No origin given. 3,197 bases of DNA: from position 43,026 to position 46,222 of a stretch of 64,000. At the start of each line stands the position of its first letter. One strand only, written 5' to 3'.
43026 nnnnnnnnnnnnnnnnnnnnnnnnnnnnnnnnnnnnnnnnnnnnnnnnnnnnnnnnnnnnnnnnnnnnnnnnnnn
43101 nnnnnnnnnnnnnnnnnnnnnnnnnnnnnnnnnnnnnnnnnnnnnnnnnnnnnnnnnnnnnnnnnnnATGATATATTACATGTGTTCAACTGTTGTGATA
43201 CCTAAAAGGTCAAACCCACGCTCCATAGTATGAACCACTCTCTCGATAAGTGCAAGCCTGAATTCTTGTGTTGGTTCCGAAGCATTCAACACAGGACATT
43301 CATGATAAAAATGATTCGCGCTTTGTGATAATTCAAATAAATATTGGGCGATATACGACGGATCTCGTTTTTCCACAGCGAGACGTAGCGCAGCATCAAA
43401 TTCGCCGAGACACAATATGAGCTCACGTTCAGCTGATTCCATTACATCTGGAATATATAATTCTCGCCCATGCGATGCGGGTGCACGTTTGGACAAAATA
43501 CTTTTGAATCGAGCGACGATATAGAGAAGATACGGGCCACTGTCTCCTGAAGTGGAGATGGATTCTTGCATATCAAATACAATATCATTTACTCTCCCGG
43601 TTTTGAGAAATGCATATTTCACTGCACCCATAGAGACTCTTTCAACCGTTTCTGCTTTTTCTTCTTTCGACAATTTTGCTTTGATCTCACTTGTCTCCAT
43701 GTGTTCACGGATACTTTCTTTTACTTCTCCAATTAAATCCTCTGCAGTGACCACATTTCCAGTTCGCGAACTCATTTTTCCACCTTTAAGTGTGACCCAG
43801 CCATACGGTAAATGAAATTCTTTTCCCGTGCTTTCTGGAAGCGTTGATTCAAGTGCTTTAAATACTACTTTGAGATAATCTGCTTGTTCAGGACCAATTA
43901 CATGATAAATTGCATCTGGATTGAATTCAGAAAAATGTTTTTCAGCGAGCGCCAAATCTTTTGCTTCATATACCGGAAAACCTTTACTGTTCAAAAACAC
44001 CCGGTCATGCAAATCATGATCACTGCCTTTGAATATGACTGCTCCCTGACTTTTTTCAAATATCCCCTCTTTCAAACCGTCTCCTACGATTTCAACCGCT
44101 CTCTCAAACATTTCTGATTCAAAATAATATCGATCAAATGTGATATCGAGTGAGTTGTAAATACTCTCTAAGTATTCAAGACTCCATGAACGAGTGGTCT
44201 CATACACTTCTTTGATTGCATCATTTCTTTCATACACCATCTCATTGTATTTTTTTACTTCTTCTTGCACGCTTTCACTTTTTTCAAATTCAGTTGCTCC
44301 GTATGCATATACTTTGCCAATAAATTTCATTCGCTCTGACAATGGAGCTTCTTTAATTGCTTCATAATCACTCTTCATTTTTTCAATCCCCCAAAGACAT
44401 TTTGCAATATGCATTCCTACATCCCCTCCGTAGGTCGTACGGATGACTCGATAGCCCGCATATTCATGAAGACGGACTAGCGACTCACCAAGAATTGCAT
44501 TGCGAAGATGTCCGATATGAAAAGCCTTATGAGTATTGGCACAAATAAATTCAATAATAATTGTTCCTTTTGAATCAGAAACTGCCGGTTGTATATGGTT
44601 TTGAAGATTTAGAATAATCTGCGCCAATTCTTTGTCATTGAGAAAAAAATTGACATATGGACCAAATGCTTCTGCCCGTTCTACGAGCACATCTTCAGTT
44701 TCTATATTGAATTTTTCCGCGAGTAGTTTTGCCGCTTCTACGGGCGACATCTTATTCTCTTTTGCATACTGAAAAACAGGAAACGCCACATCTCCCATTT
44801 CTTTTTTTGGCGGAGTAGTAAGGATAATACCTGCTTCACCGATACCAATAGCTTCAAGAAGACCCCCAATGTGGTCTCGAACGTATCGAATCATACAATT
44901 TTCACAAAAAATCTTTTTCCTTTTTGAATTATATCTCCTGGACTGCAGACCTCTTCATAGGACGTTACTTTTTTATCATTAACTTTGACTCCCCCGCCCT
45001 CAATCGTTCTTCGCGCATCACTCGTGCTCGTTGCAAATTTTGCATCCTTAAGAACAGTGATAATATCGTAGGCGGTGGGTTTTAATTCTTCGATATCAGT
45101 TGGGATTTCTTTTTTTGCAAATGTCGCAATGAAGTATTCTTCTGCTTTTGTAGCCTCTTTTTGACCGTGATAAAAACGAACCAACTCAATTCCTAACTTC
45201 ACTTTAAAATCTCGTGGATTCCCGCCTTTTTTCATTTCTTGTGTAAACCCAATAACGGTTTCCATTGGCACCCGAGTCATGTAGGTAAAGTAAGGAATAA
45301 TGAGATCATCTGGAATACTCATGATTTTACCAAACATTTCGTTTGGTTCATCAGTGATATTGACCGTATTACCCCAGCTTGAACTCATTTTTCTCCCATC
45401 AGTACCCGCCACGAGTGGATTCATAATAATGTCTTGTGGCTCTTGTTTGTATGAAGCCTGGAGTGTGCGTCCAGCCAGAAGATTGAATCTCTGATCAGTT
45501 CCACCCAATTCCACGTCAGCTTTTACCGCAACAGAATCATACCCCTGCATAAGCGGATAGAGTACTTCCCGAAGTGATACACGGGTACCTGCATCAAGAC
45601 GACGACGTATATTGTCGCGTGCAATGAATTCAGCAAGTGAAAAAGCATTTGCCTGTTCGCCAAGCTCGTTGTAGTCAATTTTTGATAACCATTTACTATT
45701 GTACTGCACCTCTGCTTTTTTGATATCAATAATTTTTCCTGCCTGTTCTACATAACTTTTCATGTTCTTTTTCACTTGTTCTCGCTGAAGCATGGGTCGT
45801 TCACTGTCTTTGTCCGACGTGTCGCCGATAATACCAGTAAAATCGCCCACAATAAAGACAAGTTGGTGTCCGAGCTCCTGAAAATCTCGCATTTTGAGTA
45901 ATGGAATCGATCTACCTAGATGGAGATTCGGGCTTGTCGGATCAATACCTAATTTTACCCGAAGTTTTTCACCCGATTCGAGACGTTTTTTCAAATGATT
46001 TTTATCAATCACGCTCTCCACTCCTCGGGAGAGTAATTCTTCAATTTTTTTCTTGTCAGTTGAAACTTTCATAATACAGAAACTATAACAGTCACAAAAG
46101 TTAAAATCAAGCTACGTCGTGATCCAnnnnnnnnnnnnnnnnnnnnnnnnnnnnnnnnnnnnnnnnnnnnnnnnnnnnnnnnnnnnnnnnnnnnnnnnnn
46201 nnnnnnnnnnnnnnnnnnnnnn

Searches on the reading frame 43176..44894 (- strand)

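Call 56: search_protein_families(library=pfam, proteins=[window:43176-44894:-], max_evalue=0.001)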
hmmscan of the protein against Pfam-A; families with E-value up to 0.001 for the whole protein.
window:43176-44894:- (572 aa): 5 families
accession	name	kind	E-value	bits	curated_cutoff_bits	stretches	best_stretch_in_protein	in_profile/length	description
PF00750.26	tRNA-synt_1d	-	1.9e-43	149.3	23.3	1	95-441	6-348/349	tRNA synthetases class I (R), catalytic domain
PF05746.21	DALR_1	-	2.5e-26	92.5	22.3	1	456-572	1-117/117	DALR anticodon binding domain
PF03485.21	Arg_tRNA_synt_N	-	3.3e-13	50.5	21.5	1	12-85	10-85/85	Arginyl tRNA synthetase N terminal domain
PF01406.26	tRNA-synt_1e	-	7.8e-05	22.6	27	0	359-412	239-293/301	tRNA synthetases class I (C) catalytic domain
PF09334.17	tRNA-synt_1g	-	0.0003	20.1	20.1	0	319-392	270-346/391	tRNA synthetases class I (M)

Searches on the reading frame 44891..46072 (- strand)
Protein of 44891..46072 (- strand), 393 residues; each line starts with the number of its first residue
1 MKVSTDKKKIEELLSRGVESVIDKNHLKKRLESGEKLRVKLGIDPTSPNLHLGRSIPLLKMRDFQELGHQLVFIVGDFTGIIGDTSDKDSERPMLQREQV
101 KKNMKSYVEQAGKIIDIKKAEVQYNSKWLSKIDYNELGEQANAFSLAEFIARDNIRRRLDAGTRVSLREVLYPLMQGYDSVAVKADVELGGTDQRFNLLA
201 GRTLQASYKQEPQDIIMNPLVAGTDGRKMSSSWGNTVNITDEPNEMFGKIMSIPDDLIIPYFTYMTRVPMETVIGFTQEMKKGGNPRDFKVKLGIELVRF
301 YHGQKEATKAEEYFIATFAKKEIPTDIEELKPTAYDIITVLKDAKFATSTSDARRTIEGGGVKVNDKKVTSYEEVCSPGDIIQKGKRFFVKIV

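Call 56: search_protein_families(library=pfam, proteins=[window:44891-46072:-], max_evalue=0.001)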
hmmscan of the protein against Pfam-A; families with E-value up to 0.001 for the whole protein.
window:44891-46072:- (393 aa): 3 families
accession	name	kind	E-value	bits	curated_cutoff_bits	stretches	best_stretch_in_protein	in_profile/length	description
PF00579.31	tRNA-synt_1b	-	2.7e-68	230.9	21.1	1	34-318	3-291/292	tRNA synthetases class I (W and Y)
PF01479.30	S4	-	2.4e-09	37.2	22.8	1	339-382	5-48/48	S4 domain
PF22421.1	SYY_C-terminal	-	9.2e-07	29.1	27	1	329-383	13-67/83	Tyrosine--tRNA ligase SYY-like C-terminal domain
